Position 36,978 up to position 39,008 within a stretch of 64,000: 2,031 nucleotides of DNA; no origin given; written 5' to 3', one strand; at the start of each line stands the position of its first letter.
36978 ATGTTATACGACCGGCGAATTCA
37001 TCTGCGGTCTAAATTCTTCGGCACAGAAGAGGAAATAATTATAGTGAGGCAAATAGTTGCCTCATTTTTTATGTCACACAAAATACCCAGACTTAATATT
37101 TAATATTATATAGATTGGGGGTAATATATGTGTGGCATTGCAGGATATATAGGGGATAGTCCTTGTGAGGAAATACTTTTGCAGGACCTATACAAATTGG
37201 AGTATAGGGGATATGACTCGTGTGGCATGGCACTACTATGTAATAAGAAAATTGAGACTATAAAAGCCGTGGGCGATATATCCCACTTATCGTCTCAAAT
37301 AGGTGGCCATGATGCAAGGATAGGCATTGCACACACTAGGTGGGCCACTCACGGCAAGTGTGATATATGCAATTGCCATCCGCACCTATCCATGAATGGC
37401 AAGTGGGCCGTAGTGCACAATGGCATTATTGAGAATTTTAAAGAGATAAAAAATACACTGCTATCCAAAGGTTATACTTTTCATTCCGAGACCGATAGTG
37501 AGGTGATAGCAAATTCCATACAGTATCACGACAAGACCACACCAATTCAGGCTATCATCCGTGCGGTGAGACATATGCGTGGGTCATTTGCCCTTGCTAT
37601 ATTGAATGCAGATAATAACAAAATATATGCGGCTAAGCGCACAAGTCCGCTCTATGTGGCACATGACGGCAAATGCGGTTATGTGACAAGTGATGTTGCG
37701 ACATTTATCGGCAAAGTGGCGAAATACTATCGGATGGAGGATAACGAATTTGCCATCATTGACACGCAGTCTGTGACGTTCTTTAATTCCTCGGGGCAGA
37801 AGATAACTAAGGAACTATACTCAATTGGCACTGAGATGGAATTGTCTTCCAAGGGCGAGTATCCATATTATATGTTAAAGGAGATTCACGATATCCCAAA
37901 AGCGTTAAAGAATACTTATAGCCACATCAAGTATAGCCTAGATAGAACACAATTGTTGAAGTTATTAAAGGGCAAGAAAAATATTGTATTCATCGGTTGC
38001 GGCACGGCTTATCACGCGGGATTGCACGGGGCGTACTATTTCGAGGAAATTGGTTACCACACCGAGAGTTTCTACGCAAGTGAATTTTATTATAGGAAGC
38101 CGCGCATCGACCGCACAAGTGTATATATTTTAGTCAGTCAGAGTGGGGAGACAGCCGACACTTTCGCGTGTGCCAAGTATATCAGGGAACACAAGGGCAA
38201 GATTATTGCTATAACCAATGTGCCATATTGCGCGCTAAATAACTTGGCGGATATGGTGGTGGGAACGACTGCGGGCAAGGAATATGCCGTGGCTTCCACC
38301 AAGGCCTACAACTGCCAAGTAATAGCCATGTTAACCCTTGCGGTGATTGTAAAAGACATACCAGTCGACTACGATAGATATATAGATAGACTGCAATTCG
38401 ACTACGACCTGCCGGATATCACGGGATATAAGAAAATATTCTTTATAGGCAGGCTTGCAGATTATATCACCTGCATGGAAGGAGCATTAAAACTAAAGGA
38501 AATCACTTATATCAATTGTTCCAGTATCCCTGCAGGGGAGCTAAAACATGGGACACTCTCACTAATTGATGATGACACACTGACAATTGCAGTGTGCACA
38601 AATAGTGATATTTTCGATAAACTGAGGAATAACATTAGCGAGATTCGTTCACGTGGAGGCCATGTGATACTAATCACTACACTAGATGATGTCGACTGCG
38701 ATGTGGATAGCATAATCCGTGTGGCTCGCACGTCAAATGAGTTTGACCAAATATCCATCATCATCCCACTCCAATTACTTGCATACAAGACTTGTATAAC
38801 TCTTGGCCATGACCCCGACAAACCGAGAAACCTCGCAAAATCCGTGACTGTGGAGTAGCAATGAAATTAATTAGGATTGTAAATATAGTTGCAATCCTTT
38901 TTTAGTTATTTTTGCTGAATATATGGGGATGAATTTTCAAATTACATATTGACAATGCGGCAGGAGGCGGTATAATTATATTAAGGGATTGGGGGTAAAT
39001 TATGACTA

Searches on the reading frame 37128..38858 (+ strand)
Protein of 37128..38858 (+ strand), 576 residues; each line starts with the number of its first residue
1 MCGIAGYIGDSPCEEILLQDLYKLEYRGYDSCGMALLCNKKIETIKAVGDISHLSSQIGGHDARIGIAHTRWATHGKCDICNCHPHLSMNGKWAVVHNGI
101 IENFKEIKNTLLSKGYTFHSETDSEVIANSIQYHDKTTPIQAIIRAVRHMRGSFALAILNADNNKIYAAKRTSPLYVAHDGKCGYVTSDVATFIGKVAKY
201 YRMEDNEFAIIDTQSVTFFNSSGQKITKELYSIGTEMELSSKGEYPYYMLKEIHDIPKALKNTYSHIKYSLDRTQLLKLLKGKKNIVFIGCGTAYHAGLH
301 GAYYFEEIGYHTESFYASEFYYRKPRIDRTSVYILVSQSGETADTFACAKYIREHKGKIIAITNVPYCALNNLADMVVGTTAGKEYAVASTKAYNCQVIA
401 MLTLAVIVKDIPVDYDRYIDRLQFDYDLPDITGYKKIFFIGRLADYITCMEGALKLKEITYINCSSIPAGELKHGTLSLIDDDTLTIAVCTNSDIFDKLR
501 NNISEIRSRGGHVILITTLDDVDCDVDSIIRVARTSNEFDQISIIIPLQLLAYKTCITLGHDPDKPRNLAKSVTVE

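Call 36: search_protein_families(library=pfam, proteins=[window:37128-38858:+])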
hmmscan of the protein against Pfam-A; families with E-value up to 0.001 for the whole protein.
window:37128-38858:+ (576 aa): 4 families
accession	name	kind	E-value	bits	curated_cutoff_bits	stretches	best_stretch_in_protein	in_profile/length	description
PF01380.27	SIS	-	7.6e-45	152.4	25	2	280-406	2-130/131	SIS domain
PF13522.11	GATase_6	-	6.1e-18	65.5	27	1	62-185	9-126/130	Glutamine amidotransferase domain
PF13537.11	GATase_7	-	1.9e-17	63.9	25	1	87-191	17-119/123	Glutamine amidotransferase domain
PF13230.11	GATase_4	-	0.00032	20.2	23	1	63-127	71-133/272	Glutamine amidotransferases class-II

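Call 38: find_encoding_contigs(protein=window:37128-38858:+, flank=2000, max_places=3)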
Protein window:37128-38858:+ (576 aa): no gene with exactly this product is on record in the collection.
